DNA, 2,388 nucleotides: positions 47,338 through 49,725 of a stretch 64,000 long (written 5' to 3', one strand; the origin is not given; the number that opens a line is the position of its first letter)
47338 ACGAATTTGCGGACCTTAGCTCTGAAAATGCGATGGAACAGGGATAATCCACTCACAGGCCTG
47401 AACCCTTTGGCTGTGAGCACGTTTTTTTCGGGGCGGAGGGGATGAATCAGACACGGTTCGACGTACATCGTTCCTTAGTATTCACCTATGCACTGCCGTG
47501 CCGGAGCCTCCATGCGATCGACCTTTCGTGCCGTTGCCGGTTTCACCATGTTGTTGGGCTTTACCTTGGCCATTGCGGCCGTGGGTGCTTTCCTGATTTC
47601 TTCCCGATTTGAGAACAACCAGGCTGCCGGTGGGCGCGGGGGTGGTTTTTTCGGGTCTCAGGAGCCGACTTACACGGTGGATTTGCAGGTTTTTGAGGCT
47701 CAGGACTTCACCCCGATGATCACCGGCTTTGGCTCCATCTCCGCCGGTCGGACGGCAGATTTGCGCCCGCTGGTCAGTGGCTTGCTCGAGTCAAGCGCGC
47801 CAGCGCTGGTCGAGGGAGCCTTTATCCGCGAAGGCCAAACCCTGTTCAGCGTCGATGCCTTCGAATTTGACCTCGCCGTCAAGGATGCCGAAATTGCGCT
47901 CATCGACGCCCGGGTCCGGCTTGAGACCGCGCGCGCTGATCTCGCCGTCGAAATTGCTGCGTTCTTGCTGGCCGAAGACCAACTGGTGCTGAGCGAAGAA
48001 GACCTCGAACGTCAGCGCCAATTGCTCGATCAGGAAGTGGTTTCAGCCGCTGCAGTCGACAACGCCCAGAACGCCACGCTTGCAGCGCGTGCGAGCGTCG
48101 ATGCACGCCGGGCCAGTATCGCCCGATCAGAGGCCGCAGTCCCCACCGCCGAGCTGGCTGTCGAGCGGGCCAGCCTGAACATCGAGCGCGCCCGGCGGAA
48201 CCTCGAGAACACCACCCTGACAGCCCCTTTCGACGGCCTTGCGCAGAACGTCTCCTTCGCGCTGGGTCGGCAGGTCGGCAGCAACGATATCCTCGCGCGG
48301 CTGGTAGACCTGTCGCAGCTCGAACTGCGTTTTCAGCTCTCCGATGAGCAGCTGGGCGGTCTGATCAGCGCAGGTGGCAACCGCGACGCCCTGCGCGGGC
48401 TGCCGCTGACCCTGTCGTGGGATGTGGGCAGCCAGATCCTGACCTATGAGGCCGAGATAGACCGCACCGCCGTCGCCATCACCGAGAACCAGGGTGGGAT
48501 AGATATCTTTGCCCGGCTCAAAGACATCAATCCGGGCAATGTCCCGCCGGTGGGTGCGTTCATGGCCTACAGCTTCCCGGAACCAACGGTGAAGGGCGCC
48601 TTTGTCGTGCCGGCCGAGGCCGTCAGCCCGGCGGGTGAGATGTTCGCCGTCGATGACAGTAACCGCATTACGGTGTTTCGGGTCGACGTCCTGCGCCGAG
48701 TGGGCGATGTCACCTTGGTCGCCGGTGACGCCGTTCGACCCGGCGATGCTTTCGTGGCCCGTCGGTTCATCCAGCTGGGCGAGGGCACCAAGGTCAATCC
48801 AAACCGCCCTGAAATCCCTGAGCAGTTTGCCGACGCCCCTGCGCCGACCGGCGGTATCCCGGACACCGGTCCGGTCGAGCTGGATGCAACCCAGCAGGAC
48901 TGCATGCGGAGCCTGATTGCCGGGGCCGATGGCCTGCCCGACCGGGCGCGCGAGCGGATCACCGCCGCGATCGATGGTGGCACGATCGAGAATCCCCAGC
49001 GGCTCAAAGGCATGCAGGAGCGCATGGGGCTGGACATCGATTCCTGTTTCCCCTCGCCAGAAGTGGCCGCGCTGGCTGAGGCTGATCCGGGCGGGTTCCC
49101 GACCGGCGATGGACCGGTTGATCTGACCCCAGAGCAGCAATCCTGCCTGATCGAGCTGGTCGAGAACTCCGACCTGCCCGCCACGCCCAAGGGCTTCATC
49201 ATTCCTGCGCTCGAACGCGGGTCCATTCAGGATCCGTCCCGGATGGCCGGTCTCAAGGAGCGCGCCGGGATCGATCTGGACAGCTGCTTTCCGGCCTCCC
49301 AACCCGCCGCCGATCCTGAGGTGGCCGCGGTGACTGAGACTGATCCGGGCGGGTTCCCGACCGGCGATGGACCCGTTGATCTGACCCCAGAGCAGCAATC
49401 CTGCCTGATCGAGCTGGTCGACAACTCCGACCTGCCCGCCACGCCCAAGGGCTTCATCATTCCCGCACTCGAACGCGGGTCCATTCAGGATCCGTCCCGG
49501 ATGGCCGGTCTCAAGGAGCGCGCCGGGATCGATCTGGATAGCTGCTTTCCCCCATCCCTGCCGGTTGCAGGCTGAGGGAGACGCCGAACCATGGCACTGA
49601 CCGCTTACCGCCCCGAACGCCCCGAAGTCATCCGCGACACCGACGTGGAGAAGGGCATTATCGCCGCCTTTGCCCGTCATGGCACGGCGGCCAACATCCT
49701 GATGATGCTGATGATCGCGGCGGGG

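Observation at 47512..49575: RND periplasmic adaptor carrying a C-terminal, near-identical tandem-repeat Cys module of unknown function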

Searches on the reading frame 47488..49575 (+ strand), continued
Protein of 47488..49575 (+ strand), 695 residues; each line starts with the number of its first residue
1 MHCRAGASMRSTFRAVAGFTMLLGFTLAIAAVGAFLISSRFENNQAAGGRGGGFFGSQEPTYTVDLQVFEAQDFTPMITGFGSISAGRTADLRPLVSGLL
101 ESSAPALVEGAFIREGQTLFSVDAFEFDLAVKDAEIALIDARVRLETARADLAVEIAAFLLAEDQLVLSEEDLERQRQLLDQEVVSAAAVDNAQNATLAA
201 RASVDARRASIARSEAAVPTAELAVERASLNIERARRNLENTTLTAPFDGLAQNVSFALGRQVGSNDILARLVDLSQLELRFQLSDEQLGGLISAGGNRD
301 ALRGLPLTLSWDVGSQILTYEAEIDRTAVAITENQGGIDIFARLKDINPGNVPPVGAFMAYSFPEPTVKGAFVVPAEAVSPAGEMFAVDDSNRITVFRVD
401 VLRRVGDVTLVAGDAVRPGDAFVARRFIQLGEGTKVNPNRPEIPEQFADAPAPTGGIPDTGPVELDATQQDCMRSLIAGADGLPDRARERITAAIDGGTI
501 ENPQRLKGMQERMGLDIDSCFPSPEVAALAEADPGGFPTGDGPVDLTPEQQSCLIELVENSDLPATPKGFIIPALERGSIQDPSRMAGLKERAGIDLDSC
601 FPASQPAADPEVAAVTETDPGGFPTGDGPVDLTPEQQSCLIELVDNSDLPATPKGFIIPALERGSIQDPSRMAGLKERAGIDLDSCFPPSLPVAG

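Call 50: predict_structure(alignment_id=A4)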
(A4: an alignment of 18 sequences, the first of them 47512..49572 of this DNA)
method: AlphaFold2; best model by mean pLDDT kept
length: 687 residues; sequences in the alignment: 18
mean_pLDDT: 80.1   pTM: 0.44
mean pLDDT of the five models: 80.1, 79.5, 77.5, 75.8, 75.5
residues with pLDDT >= 90: 218; 70-90: 337; 50-70: 70; < 50: 62
segments of 3 or more residues with pLDDT < 50: 34-49, 434-446, 516-526, 597-612, 683-687
pLDDT, mean of each block of 10 residues (from residue 1): 64 77 65 44 40 84 87 91 93 87 91 94 97 98 98 97 96 93 95 97 97 98 97 94 90 92 91 88 70 84 88 90 66 90 86 89 88 89 89 86 85 85 84 47 51 77 86 78 83 81 80 57 48 72 87 79 83 74 72 58 29 59 80 84 79 79 70 76 43
secondary structure, 60 per line:
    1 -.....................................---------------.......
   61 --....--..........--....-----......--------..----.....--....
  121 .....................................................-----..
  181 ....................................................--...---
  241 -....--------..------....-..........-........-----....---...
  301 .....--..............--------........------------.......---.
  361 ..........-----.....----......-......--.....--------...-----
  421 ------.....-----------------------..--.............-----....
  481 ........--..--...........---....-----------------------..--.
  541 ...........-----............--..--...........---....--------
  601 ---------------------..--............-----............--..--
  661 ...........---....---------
elements in order (helices of 4 or more, strands of 3 or more residues): H2-38 E54-60 E63-66 E69-78 E81-84 E90-95 E110-114 H117-173 H179-232 E235-237 E242-245 E262-265 E270-276 H278-285 H291-294 E298-305 E308-321 E330-337 E350-356 E360-367 E376-380 E385-390 E392-397 E400-404 E413-415 E427-431 H459-471 H477-488 H495-505 H509-512 H540-551 H557-568 H575-585 H589-592 H626-637 H643-654 H661-671 H675-678

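Call 54: fold_search(model_id=the predicted structure, library=pdb)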
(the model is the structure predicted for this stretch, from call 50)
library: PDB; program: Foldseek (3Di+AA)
matches with E <= 10: 929; with E <= 0.001: 74
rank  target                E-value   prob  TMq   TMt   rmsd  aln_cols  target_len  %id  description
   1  6iol_K                1.2e-23  1.00  0.32  0.60  17.7       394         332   19  Cryo-EM structure of multidrug efflux pump MexAB-OprM (60 degree state) (released 2019-04-03)
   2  9v53_A1               1.7e-23  1.00  0.32  0.58  14.0       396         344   20  Structure of TolC, YbjP, and AcrABZ complex (released 2025-11-05)
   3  9tg4_E                3.7e-23  1.00  0.32  0.58  14.4       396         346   19  Structure of the YbjP lipoprotein bound to the AcrABZ-TolC efflux pump (released 2026-04-08)
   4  9j3d_D                4.4e-23  1.00  0.32  0.58  13.2       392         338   20  Cryo-EM structure of TMexCD1-TOprJ1 (released 2025-08-13)
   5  9tg4_H                4.7e-23  1.00  0.31  0.55  14.9       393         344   19  Structure of the YbjP lipoprotein bound to the AcrABZ-TolC efflux pump (released 2026-04-08)
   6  9tg4_F                5.9e-23  1.00  0.31  0.56  14.9       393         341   20  Structure of the YbjP lipoprotein bound to the AcrABZ-TolC efflux pump (released 2026-04-08)
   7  9a2v_MODEL_1_A        6.9e-23  1.00  0.34  0.55  11.7       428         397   19  Model of E. coli AcrA by in-cell photo-crosslinking MS and deep learning (released 2023-02-24)
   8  9tg4_G                8.2e-23  1.00  0.32  0.58  14.4       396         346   19  Structure of the YbjP lipoprotein bound to the AcrABZ-TolC efflux pump (released 2026-04-08)
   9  9tg4_D                2.1e-22  1.00  0.31  0.56  14.1       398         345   20  Structure of the YbjP lipoprotein bound to the AcrABZ-TolC efflux pump (released 2026-04-08)
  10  6iok_J                2.4e-22  1.00  0.32  0.61  17.2       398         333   20  Cryo-EM structure of multidrug efflux pump MexAB-OprM (0 degree state) (released 2019-04-03)
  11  6ta5_D                2.6e-22  1.00  0.33  0.59  17.1       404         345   19  OprM-MexA complex from the MexAB-OprM Pseudomonas aeruginosa whole assembly reconstituted in nanodiscs (released 2020-09-16)
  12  6iok_I                5.4e-22  1.00  0.32  0.60  17.8       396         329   20  Cryo-EM structure of multidrug efflux pump MexAB-OprM (0 degree state) (released 2019-04-03)
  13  9qgy_G                9.5e-22  1.00  0.34  0.63   8.9       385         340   17  Structure of the YbjP lipoprotein bound to the MacAB-TolC tripartite efflux pump (released 2026-03-25)
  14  6ta5_E                1.4e-21  1.00  0.32  0.57  17.9       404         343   20  OprM-MexA complex from the MexAB-OprM Pseudomonas aeruginosa whole assembly reconstituted in nanodiscs (released 2020-09-16)
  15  6iok_K                2.7e-21  1.00  0.32  0.59  17.7       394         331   20  Cryo-EM structure of multidrug efflux pump MexAB-OprM (0 degree state) (released 2019-04-03)
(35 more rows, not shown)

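Call 70: list_cluster_members(proteins=[P0004, P0006, P0008, P0015, P0014, P0010, P0009])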
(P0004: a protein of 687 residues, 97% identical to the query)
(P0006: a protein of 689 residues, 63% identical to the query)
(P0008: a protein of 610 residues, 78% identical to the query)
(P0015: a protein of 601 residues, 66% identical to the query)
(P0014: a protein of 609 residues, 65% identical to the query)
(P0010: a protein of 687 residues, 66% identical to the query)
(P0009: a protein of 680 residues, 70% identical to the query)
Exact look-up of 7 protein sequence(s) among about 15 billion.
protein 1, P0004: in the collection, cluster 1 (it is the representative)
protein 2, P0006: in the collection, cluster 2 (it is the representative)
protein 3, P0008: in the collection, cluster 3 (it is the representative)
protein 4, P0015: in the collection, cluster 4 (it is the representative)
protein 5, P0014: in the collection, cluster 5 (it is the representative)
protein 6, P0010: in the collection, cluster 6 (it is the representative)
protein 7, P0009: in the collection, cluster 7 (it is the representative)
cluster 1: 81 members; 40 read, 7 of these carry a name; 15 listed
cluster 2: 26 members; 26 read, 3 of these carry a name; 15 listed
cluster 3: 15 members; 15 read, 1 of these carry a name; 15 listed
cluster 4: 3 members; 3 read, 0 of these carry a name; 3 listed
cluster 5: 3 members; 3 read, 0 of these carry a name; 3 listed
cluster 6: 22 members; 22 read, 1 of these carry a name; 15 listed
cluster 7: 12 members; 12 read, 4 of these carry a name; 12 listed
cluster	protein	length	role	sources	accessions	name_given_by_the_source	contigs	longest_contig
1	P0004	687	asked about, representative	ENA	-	-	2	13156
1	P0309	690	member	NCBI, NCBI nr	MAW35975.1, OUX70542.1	MAG: hypothetical protein CBD00_02685 [Rhodospirillaceae bacterium TMED140] | hypothetical protein [Rhodospirillaceae bacterium]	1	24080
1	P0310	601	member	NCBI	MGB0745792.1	MAG: efflux RND transporter periplasmic adaptor subunit [Alphaproteobacteria bacterium]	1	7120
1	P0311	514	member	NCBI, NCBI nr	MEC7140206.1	MAG: HlyD family efflux transporter periplasmic adaptor subunit, partial [Pseudomonadota ... | HlyD family efflux transporter periplasmic adaptor subunit [Pseudomonadota bacterium]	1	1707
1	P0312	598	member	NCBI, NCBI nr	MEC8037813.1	MAG: HlyD family efflux transporter periplasmic adaptor subunit [Pseudomonadota bacterium] | HlyD family efflux transporter periplasmic adaptor subunit [Pseudomonadota bacterium]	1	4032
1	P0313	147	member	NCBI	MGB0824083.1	MAG: hypothetical protein ACPGSK_08100, partial [Alphaproteobacteria bacterium]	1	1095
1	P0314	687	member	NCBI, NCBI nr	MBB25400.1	MAG: hypothetical protein CME02_07750 [Geminicoccus sp.] | hypothetical protein [Geminicoccus sp.]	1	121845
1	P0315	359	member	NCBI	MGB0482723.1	MAG: efflux RND transporter periplasmic adaptor subunit, partial [Alphaproteobacteria ...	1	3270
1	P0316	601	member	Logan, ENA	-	-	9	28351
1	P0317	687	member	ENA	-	-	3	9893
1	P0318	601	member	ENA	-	-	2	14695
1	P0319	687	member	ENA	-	-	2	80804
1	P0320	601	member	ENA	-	-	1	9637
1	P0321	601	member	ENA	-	-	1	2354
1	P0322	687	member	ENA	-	-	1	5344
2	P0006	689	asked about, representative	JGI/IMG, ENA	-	-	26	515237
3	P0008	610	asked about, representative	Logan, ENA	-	-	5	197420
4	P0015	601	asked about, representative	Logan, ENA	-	-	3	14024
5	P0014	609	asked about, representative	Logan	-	-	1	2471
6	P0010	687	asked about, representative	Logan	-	-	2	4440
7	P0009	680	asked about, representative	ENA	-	-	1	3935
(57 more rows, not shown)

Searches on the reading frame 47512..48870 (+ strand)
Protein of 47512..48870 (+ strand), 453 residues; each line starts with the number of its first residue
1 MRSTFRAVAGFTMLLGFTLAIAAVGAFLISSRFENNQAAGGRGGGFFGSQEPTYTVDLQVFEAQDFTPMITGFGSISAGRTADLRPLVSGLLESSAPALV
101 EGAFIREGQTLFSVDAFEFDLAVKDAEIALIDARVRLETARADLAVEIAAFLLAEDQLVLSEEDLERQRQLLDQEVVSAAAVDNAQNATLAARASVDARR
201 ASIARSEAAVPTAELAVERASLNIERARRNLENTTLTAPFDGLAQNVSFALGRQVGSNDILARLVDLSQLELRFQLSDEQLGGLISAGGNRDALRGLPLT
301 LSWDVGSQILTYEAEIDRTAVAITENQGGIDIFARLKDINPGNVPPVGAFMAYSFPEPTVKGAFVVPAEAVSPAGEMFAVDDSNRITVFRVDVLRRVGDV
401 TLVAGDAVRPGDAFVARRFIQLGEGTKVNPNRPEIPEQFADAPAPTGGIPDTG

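Call 39: search_solved_structures(query=window:47512-48870:+, max_evalue=0.001)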
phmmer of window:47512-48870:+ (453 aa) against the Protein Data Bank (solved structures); distinct sequences matched with E-value up to 0.001: 10.
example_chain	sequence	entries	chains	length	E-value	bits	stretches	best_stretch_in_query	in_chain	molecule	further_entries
6iok_I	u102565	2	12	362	7e-08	35.3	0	211-446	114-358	Multidrug resistance protein MexA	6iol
1vf7_A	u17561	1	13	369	7.2e-08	35.2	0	213-446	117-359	Multidrug resistance protein mexA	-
2v4d_A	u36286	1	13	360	9.3e-08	34.9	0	210-446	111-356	MULTIDRUG RESISTANCE PROTEIN MEXA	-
6ta5_D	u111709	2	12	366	9.6e-08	34.8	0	212-446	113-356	MexA family multidrug efflux RND transporter periplasmic adaptor subunit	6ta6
1t5e_A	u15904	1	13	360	1.1e-07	34.6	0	212-446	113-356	Multidrug resistance protein mexA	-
5nik_D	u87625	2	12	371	6.9e-06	28.7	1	52-278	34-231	Macrolide export protein MacA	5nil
4l8j_A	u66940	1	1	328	8.9e-06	28.4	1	180-429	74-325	Putative efflux transporter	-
3fpp_A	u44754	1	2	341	9.2e-06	28.3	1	58-278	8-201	Macrolide-specific efflux protein macA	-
9qgy_G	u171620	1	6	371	1.8e-05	27.3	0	52-149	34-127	Macrolide export protein MacA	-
4dk0_A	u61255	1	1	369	0.00071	22.1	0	194-281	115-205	Putative MacA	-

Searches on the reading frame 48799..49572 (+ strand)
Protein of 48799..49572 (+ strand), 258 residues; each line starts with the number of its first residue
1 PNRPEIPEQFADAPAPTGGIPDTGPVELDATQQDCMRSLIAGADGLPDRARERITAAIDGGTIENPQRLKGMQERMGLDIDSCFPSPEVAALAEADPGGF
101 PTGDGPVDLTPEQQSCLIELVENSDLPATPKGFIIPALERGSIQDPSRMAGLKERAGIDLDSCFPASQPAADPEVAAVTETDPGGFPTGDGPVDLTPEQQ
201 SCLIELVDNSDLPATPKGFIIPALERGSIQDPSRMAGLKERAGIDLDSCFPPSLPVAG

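Call 7: search_protein_families(library=pfam, proteins=[window:48799-49572:+], max_evalue=10)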
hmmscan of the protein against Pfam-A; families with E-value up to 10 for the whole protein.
seq(258 aa): 3 families
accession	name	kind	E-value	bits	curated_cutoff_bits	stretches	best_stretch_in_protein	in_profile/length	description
PF19046.5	GM130_C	-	0.02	15.1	23.5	0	68-85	17-34/46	GM130 C-terminal binding motif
PF11272.13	DUF3072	-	0.021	15.1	27.5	1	94-127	2-33/56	Protein of unknown function (DUF3072)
PF15615.11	TerB_C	-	0.18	12.4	26.3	0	5-43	56-93/148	TerB-C domain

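Call 8: search_solved_structures(query=window:48799-49572:+, max_evalue=10)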
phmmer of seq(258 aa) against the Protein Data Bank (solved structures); distinct sequences matched with E-value up to 10: 0.

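Call 9: find_homologous_proteins(query=window:48799-49572:+, max_evalue=0.01)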
Query seq(258 aa) (258 aa): 3 proteins with E <= 0.01 among 8000 candidates.
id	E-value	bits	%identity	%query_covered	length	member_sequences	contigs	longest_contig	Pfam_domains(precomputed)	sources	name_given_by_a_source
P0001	8.9e-137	473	64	91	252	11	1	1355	-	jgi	-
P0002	4.0e-42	163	61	66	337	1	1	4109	-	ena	-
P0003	5.3e-41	159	96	31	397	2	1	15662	-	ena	-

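Call 72: search_protein_families(library=ncbifam, proteins=[window:48799-49572:+], max_evalue=1)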
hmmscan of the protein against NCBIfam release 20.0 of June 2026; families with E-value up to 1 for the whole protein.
seq(258 aa): 0 families
